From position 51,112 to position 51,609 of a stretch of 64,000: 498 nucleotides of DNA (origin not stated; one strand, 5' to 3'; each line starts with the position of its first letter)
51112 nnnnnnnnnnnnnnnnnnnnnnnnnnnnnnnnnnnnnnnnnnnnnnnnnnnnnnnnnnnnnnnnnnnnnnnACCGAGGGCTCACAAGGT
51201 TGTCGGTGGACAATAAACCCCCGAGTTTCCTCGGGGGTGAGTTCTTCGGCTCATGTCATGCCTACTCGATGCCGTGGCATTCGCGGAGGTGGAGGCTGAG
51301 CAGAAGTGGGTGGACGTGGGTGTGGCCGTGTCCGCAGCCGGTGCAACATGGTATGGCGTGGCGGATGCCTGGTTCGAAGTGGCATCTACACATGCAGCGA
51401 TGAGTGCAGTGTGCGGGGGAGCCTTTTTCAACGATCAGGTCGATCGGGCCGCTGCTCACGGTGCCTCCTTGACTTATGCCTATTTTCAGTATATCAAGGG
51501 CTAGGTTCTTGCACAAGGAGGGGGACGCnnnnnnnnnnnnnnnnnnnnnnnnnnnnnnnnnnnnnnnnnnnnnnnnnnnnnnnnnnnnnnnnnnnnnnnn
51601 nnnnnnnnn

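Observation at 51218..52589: Tandem paralogous HExxH mini-zincins placed divergently from a Cys/His-rich 65-aa ORF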

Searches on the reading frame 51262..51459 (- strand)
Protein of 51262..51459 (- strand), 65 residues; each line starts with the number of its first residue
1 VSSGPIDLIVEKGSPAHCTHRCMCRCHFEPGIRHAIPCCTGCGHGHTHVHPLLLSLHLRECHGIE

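Call 4: search_protein_families(library=pfam, proteins=[window:51262-51459:-], max_evalue=1)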
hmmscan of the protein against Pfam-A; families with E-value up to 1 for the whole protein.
window:51262-51459:- (65 aa): 0 families

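Call 5: search_protein_families(library=ncbifam, proteins=[window:51262-51459:-], max_evalue=1)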
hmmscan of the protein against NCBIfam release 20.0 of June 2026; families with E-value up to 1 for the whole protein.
window:51262-51459:- (65 aa): 0 families

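Call 21: find_homologous_proteins(query=window:51262-51459:-, max_evalue=10)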
Query window:51262-51459:-: no candidate shares three 5-residue words with the query. No homologue found.

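Call 23: search_solved_structures(query=window:51262-51459:-, max_evalue=10, show_alignments=3)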
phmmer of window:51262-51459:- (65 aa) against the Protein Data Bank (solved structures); distinct sequences matched with E-value up to 10: 1.
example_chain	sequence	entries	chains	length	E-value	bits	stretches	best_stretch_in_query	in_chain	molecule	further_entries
6mrf_A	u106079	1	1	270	0.25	15.3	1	22-64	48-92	Methionine aminopeptidase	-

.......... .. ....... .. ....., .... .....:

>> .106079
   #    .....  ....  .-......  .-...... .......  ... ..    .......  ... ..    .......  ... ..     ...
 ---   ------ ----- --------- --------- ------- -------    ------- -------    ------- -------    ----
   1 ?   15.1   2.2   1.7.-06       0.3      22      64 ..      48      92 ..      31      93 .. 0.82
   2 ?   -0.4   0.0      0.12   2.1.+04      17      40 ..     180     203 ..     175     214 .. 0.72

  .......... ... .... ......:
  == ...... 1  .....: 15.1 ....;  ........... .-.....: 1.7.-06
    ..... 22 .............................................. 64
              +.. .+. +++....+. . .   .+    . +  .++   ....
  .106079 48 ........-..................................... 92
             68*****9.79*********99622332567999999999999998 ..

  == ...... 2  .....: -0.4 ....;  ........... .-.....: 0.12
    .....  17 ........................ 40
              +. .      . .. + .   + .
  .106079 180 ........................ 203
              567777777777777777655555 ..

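Call 28: find_related_loci(query=A3, collection=genome_contigs, flank=5000)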
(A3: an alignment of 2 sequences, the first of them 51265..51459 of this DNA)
Query A3 (65 aa) in genome_contigs; peptide patterns used: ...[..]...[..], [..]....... (x = any residue, [..] = any of these).
132 stretches matched a pattern; 1 encode a relative of the query (tblastn E <= 1e-3); 1 distinct loci.
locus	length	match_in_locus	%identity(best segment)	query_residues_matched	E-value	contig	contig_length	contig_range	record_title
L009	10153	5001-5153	53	15-65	1e-16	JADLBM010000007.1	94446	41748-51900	MAG: Candidatus Yanofskybacteria bacterium isolate SJ168 c_000000498375, whole genome shotgun sequence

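Call 29: find_related_loci(query=A3, collection=metagenome_contigs, flank=4000)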
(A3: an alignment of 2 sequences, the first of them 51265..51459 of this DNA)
Query A3 (65 aa) in metagenome_contigs; peptide patterns used: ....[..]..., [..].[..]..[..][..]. (x = any residue, [..] = any of these).
196 stretches matched a pattern, but none encodes a relative of the query by tblastn (E <= 1e-3).

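Call 43: search_protein_representatives(protein=window:51265-51459:-)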
Query: 65 residues. Proteins with E-value up to 0.001 (for the whole library): 23; up to 1e-10: 5; up to 1e-30: 0. The best 23 are listed.
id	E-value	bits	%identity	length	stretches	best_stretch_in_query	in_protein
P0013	1.1e-14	70.5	60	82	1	13-64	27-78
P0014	3.1e-12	62.7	58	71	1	14-63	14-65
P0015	8.1e-12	61.4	53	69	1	14-64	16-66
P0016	4.5e-11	59.0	57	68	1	14-63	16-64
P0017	5.2e-11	58.8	52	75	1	13-64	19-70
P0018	2.0e-10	57.0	50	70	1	6-64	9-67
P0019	3.3e-10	56.3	55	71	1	14-62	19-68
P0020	1.1e-09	54.6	48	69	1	13-64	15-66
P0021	2.7e-09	53.3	48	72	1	7-64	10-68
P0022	4.3e-09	52.7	46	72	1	11-64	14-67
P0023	3.7e-06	43.4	49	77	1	14-64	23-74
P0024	1.5e-05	41.5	52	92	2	20-40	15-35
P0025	1.6e-05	41.4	38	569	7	3-43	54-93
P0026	2.2e-05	40.9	39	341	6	4-49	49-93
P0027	2.9e-05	40.6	48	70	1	15-63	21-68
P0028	6.6e-05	39.4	51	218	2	20-42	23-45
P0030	1.7e-04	38.1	29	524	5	22-56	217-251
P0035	6.6e-04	36.2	43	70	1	17-63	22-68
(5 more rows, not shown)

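Call 46: find_encoding_contigs(protein=P0013, flank=4000, max_places=3)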
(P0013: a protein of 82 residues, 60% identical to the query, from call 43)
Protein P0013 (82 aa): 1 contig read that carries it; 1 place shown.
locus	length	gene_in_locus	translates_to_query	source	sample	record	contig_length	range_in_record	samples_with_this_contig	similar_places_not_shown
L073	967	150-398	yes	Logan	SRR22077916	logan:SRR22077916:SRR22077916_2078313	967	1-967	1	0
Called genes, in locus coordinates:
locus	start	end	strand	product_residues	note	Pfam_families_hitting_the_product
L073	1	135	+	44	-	?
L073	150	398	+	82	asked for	-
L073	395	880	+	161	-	-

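Call 49: find_encoding_contigs(protein=P0014, flank=5000, max_places=3)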
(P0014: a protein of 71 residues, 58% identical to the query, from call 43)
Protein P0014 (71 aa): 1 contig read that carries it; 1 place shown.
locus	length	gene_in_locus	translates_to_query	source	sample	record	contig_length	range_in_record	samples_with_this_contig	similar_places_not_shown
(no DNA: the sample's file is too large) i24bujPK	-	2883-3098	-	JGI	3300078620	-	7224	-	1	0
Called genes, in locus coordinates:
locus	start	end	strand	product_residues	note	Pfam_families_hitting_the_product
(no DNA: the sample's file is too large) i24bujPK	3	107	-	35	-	?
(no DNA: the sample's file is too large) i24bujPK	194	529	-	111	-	PF00076:RRM_1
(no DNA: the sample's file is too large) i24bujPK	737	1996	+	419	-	PF03952:Enolase_N, PF00113:Enolase_C, PF13378:MR_MLE_C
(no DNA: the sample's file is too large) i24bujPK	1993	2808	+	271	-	PF00224:PK, PF03328:HpcH_HpaI (weak)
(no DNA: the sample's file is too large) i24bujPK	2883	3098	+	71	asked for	-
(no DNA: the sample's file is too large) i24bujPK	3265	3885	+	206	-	-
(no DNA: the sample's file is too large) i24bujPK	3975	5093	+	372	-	PF27154:ORF11_beta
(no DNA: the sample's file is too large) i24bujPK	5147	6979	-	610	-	PF00009:GTP_EFTU, PF22042:EF-G_D2, PF03144:GTP_EFTU_D2, PF00679:EFG_C, PF21018:BipA_C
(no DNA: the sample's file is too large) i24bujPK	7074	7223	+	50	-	?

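Call 50: find_encoding_contigs(protein=P0017, flank=5000, max_places=3)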
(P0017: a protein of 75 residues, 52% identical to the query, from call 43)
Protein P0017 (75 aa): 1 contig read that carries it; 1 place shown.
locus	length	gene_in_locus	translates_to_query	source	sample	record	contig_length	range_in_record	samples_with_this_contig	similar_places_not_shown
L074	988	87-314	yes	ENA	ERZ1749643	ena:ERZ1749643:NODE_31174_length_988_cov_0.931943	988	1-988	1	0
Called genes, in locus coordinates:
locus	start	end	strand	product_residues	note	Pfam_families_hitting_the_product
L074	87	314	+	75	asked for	-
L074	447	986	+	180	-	?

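Call 52: list_cluster_members(proteins=[P0013, P0014, P0016, P0017, P0019, P0020, P0021, P0022, P0023, P0035])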
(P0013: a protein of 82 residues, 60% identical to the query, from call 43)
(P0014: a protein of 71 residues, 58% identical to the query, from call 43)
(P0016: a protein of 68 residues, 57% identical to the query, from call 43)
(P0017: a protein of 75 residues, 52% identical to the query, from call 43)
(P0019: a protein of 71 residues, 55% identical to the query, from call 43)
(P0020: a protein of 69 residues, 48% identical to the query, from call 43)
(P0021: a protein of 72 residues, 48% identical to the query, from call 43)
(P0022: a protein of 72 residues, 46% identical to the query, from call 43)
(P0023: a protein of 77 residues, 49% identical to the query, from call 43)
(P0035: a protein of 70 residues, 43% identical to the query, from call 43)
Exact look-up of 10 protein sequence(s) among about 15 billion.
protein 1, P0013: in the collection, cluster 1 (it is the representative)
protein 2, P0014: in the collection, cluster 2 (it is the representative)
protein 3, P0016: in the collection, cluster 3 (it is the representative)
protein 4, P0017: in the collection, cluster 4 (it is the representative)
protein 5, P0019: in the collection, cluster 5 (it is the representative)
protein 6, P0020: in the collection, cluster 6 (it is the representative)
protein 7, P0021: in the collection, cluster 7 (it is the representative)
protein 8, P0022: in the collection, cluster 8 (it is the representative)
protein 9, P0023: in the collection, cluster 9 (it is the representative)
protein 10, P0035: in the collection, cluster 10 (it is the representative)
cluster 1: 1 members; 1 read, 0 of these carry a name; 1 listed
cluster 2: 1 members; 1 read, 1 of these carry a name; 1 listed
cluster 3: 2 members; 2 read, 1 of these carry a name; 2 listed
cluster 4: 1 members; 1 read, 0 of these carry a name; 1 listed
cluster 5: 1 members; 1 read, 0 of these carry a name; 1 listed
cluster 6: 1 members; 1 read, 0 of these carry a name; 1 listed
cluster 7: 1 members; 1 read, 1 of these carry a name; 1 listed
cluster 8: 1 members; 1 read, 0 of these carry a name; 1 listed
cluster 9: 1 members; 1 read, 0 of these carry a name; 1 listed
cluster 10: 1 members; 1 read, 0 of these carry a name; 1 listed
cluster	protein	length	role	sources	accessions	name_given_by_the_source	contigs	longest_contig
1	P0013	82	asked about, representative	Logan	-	-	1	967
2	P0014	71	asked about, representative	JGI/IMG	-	hypothetical protein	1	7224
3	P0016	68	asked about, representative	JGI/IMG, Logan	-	hypothetical protein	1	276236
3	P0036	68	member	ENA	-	-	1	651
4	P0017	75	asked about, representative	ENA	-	-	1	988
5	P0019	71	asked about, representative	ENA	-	-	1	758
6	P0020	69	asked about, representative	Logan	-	-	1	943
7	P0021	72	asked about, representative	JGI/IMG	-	hypothetical protein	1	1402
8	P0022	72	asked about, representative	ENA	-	-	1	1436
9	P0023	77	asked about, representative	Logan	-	-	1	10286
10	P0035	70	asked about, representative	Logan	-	-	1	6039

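Call 53: find_encoding_contigs(protein=P0016, flank=8000, max_places=2)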
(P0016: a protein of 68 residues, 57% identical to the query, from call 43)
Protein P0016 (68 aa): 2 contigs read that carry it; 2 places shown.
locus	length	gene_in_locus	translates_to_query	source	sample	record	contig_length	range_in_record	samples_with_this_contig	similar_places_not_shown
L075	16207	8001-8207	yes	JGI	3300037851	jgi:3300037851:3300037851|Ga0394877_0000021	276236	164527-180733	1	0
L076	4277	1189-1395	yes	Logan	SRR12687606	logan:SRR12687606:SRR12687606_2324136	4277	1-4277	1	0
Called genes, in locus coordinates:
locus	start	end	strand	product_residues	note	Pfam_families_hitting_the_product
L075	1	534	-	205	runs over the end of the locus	PF00081:Sod_Fe_N (weak), PF02777:Sod_Fe_C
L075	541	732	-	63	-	PF00462:Glutaredoxin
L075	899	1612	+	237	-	-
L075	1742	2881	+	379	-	PF01702:TGT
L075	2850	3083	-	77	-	PF18893:DUF5652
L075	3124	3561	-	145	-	-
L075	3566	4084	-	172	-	PF02572:CobA_CobO_BtuR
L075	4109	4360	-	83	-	-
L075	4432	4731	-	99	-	PF00076:RRM_1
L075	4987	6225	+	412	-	PF03952:Enolase_N, PF00113:Enolase_C, PF13378:MR_MLE_C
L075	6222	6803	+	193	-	PF18306:LDcluster4 (weak), PF03641:Lysine_decarbox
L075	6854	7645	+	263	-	PF00224:PK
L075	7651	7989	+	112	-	-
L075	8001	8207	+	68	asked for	-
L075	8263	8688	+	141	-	-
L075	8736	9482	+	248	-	-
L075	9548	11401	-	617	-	PF00009:GTP_EFTU, PF01926:MMR_HSR1 (faint), PF22042:EF-G_D2 (weak), PF03144:GTP_EFTU_D2, PF00679:EFG_C, PF21018:BipA_C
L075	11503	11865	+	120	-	-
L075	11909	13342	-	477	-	PF01565:FAD_binding_4, PF02913:FAD-oxidase_C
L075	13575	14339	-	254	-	PF02673:BacA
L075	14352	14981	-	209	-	PF00929:RNase_T, PF16473:Rv2179c-like (weak)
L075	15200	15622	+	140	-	-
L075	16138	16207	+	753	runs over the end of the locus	PF00801:PKD (weak), PF18911:PKD_4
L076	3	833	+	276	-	?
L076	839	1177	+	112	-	-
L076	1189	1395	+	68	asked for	-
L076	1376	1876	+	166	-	-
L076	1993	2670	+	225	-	-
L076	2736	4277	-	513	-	?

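Call 54: find_encoding_contigs(protein=P0023, flank=6000, max_places=2)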
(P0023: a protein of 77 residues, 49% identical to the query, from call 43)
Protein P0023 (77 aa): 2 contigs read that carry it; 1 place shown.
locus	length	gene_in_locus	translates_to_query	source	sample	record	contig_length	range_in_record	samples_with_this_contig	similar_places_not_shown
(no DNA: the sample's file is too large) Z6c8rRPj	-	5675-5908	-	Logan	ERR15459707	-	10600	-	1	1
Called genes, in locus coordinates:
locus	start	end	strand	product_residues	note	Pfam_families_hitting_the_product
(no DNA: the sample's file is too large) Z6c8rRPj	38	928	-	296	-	PF13407:Peripla_BP_4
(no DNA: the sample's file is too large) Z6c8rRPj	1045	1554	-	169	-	-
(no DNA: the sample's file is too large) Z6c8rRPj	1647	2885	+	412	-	PF03952:Enolase_N, PF00113:Enolase_C, PF13378:MR_MLE_C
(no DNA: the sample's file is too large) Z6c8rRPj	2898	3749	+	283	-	PF00892:EamA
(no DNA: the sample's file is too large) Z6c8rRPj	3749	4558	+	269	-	PF00224:PK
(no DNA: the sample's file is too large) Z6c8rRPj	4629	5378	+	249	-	-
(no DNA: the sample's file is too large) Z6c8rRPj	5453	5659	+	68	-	-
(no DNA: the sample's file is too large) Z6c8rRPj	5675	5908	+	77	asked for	-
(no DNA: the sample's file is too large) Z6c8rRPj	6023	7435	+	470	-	-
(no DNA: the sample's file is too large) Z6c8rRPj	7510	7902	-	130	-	-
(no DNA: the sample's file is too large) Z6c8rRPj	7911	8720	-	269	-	PF00300:His_Phos_1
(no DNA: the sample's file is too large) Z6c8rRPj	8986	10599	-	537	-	?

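Call 62: search_solved_structures(query=A4, max_evalue=10, show_alignments=3)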
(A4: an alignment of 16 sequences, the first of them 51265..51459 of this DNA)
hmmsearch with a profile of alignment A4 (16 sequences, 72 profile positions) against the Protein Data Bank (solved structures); distinct sequences matched with E-value up to 10: 1.
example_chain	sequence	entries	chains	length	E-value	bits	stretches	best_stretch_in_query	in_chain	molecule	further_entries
7mc1_A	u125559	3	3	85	5.1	10.3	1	43-68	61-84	Isoform 2 of Zinc finger and BTB domain-containing protein 17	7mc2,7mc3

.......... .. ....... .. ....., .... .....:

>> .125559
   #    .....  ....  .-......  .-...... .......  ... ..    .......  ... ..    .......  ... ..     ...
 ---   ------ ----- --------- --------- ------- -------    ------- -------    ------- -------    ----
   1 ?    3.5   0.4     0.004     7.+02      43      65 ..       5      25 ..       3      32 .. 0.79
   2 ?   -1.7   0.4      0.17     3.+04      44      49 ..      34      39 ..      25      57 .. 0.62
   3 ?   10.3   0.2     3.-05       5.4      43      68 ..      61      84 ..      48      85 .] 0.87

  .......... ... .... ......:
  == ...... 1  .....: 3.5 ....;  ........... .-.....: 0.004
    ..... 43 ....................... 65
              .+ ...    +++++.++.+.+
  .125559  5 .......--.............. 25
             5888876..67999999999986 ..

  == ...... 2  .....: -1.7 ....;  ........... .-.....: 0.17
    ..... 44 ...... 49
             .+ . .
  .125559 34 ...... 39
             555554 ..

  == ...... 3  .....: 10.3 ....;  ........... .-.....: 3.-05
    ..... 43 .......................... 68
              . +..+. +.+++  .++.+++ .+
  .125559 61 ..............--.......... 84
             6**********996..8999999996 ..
